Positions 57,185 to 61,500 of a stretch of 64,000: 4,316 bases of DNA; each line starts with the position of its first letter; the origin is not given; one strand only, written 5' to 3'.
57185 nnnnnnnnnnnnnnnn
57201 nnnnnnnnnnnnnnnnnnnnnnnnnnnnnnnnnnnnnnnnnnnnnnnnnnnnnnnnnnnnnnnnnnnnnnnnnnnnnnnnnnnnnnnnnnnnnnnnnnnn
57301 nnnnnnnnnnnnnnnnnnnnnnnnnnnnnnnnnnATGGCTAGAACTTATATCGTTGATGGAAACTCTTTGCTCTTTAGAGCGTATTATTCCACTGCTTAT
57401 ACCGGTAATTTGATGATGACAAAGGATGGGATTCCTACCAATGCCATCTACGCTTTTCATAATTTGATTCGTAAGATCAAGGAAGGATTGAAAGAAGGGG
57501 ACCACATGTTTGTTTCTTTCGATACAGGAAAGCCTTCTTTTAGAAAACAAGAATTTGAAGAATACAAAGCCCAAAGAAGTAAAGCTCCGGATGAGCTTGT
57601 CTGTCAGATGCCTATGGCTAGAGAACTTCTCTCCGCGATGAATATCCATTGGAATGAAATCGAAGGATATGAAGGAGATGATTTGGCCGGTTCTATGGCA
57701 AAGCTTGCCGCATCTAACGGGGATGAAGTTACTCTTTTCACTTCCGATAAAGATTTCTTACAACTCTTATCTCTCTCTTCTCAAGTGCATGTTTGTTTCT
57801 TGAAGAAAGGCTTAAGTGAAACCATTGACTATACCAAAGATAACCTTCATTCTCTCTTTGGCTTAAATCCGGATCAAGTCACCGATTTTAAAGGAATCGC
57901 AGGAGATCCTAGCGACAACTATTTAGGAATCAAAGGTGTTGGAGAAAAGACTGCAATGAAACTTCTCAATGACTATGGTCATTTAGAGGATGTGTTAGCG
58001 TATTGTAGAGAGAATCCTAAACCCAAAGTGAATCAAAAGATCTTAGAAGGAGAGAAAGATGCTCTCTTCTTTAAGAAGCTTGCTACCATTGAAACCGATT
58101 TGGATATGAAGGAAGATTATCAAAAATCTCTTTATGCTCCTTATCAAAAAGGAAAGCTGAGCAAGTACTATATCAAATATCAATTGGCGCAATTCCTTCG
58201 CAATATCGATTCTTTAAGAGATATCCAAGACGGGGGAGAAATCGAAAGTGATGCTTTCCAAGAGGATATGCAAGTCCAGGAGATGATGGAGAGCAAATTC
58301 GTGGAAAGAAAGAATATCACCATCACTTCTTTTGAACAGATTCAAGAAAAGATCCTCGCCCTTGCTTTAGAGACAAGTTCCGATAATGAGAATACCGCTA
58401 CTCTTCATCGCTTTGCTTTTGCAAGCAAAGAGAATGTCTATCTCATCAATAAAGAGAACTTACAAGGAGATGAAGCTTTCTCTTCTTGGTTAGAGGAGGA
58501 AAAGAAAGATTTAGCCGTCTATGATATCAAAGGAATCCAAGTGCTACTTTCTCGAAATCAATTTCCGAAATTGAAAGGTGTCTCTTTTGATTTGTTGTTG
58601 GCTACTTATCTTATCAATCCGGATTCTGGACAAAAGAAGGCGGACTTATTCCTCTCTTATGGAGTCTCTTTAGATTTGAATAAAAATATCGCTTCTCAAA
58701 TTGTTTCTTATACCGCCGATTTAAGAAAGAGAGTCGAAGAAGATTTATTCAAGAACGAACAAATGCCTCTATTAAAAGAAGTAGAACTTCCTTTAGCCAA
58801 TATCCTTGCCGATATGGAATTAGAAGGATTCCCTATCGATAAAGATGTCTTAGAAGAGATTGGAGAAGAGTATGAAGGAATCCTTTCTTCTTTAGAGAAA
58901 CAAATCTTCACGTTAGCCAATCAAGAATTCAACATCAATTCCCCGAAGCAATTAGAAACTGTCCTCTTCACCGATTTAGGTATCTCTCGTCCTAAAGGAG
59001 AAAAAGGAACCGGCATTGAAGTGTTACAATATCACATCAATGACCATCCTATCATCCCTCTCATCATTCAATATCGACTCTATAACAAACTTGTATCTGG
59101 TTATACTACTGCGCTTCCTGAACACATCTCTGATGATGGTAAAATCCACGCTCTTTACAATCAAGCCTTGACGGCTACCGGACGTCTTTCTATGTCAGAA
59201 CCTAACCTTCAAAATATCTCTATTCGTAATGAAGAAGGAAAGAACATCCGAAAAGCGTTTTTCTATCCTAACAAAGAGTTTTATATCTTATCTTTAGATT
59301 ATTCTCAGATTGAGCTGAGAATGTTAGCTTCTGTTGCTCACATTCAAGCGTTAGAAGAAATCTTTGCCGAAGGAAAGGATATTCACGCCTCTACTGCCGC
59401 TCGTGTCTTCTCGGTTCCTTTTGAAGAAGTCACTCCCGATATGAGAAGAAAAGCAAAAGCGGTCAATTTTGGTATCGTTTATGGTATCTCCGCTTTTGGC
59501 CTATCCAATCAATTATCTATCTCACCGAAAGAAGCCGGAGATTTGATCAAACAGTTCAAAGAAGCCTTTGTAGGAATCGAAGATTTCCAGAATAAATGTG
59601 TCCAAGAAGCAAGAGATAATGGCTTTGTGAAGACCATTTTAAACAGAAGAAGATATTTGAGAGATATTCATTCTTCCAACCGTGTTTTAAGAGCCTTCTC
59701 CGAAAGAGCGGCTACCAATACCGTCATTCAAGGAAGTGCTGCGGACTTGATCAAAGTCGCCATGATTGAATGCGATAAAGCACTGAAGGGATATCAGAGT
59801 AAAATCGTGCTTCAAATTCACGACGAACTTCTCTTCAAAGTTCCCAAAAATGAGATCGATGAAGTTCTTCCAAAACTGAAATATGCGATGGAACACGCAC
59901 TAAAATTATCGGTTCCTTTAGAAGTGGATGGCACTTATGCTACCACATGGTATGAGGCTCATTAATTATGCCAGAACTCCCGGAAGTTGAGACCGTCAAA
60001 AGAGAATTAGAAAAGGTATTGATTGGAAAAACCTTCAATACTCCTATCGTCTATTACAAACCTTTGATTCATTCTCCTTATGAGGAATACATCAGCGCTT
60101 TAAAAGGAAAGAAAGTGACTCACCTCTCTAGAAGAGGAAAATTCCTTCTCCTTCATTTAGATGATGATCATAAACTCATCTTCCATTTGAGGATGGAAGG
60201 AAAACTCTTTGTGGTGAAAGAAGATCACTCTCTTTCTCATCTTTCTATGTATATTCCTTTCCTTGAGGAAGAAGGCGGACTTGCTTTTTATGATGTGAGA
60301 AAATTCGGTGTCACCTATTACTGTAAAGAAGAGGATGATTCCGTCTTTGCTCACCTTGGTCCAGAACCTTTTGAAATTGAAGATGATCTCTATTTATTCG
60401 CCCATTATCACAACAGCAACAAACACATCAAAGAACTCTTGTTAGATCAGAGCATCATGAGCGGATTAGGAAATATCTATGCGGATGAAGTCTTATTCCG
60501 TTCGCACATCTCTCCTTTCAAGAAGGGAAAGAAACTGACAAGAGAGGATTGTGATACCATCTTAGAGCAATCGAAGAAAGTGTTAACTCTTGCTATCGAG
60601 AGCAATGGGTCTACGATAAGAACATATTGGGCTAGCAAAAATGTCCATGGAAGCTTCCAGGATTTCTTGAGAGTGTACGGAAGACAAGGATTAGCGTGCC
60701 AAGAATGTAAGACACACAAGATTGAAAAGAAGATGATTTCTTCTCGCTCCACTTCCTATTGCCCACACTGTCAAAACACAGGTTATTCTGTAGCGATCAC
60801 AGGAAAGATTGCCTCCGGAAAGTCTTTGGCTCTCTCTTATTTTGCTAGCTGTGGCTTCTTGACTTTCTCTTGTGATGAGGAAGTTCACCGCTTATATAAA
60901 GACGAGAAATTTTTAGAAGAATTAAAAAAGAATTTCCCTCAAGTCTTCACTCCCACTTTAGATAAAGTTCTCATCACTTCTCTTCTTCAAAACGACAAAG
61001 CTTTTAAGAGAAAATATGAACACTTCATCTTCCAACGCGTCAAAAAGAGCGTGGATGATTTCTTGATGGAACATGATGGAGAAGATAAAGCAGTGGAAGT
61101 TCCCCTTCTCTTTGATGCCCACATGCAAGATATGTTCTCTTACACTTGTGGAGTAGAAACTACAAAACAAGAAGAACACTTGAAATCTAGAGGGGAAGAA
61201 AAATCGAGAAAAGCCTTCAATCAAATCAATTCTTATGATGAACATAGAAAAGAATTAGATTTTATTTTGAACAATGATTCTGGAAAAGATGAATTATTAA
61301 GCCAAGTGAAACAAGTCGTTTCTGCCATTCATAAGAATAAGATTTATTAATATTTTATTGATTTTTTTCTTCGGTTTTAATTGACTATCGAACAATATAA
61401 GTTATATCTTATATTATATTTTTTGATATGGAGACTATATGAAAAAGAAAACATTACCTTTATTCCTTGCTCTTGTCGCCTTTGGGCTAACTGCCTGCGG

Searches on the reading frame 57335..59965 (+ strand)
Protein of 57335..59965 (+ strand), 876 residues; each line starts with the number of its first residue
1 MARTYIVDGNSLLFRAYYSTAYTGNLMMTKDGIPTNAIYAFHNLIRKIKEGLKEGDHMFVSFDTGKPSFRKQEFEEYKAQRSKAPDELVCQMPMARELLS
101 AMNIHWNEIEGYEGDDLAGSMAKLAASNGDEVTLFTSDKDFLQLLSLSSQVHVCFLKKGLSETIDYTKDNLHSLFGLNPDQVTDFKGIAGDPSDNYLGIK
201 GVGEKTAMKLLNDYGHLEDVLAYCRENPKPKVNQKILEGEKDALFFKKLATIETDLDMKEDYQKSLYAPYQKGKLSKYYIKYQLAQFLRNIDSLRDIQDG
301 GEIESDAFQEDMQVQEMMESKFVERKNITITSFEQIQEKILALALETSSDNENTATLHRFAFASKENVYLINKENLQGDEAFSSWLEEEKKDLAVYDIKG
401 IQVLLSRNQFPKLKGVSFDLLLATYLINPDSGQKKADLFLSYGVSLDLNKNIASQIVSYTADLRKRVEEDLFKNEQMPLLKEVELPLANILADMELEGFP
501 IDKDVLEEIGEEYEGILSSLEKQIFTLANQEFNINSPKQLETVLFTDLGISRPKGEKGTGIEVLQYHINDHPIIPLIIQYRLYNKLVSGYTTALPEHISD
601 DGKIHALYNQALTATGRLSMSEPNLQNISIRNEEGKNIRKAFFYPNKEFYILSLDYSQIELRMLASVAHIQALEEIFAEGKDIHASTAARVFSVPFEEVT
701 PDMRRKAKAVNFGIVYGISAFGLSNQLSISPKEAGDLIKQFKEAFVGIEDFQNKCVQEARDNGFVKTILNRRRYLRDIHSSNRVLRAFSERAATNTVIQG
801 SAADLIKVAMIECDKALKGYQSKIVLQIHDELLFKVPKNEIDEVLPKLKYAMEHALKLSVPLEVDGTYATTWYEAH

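Call 9: search_protein_families(library=pfam, proteins=[window:57335-59965:+], max_evalue=0.001)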
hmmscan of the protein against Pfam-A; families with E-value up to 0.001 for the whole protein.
window:57335-59965:+ (876 aa): 4 families
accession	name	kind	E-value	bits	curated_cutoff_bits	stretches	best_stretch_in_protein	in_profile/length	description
PF00476.26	DNA_pol_A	-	1.6e-137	458.9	34.3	1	504-874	2-381/381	DNA polymerase family A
PF02739.22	5_3_exonuc_N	-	2.1e-44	151.6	34.3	1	4-170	2-158/164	5'-3' exonuclease, N-terminal resolvase-like domain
PF01367.25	5_3_exonuc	-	1.3e-25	90.1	40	1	178-268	2-92/97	5'-3' exonuclease, C-terminal SAM fold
PF22619.2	DNA_polI_exo1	-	4.9e-18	65.7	27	1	343-434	1-91/140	DNA polymerase I, ribonuclease H-like domain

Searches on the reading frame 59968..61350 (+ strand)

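Call 9: search_protein_families(library=pfam, proteins=[window:59968-61350:+], max_evalue=0.001)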
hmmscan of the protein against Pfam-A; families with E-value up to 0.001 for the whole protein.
window:59968-61350:+ (460 aa): 5 families
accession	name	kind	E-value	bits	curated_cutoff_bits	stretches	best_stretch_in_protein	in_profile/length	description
PF01149.29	Fapy_DNA_glyco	-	7.9e-28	97.9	25.5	1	1-114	1-115/117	Formamidopyrimidine-DNA glycosylase N-terminal domain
PF06831.19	H2TH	-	5e-25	87.7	34.7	1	130-219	1-91/93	Formamidopyrimidine-DNA glycosylase H2TH domain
PF01121.26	CoaE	-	2.5e-11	44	27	1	274-440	2-178/180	Dephospho-CoA kinase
PF06827.20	zf-FPG_IleRS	-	0.00022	21.4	21.3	1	241-270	1-29/30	Zinc finger found in FPG and IleRS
PF05833.16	NFACT_N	-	0.00092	18.5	31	0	132-216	168-250/456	NFACT N-terminal and middle domains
